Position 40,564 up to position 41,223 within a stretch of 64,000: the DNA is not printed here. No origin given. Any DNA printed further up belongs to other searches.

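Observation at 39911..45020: Free-standing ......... endonuclease gene and GC-rich block lie between two paralogous TrmB-like regulators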

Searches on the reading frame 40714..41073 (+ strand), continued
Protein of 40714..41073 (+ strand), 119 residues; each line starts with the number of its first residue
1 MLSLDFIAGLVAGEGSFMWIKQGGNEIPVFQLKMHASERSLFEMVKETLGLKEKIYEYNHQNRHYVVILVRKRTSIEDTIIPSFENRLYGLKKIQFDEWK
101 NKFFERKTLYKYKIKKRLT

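Call 52: find_related_loci(query=A1, collection=metagenome_contigs, flank=4000)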
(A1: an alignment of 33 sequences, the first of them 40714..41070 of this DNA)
Query A1 (119 aa) in metagenome_contigs; peptide patterns used: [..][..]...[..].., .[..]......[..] (x = any residue, [..] = any of these).
311 stretches matched a pattern; 49 encode a relative of the query (tblastn E <= 1e-3); 49 distinct loci.
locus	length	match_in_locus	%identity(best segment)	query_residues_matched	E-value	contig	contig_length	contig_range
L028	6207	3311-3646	71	2-113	4e-55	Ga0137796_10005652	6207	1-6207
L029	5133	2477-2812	72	2-113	3e-51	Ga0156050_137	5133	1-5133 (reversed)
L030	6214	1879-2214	72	2-113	3e-51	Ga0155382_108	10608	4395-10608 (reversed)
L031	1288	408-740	65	2-112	3e-51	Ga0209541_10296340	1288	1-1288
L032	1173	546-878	60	3-113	2e-46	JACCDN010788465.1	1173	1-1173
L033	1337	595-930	62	2-113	3e-46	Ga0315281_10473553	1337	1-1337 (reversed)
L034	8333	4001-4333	57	3-113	1e-43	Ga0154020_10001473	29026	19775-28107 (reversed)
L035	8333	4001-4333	58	3-113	4e-43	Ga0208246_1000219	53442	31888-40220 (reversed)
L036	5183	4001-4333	58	3-113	4e-43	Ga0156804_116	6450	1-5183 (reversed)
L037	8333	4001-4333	58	3-113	4e-43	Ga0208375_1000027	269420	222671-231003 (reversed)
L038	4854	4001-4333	58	3-113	4e-43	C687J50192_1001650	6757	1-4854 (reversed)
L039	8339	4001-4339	57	3-115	7e-42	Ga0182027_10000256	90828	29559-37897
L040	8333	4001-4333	57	3-113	1e-41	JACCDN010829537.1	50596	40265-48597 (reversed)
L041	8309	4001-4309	59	3-105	3e-41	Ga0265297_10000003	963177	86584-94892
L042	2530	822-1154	57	3-113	3e-41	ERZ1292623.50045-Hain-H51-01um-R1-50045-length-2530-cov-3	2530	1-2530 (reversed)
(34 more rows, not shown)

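Call 57: search_protein_representatives(alignment_id=A1)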
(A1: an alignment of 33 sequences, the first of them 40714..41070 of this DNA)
Query: 33 sequences, 122 profile positions. Proteins with E-value up to 0.001 (for the whole library): 608; up to 1e-10: 95; up to 1e-30: 14. The best 150 are listed.
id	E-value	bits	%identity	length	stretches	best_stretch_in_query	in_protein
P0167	3.3e-72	256.3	-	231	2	7-111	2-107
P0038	3.9e-50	185.0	-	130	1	3-121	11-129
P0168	1.2e-46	173.8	-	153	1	5-119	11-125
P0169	9.5e-43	161.2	-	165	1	4-120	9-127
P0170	3.8e-42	159.2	-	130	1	6-112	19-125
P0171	3.4e-37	143.3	-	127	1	6-112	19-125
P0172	6.8e-36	139.1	-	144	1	6-114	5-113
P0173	4.0e-35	136.6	-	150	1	3-114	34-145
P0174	8.5e-35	135.5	-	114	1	8-119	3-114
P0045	4.8e-33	129.9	-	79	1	7-81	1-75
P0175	1.0e-31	125.6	-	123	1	3-109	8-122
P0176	1.3e-31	125.3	-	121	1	6-111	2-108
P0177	1.4e-31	125.1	-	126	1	6-112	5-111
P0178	6.1e-31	123.1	-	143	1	24-115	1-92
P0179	7.4e-30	119.6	-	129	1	6-111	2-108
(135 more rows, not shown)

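Call 72: find_related_loci(query=A1, collection=viral_contigs, flank=4000)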
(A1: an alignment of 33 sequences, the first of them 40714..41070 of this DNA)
Query A1 (119 aa) in viral_contigs; peptide patterns used: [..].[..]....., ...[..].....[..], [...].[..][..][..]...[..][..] (x = any residue, [..] = any of these).
195 stretches matched a pattern; 1 encode a relative of the query (tblastn E <= 1e-3); 1 distinct loci.
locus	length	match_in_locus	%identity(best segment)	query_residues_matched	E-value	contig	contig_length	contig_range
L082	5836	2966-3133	30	2-51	2e-6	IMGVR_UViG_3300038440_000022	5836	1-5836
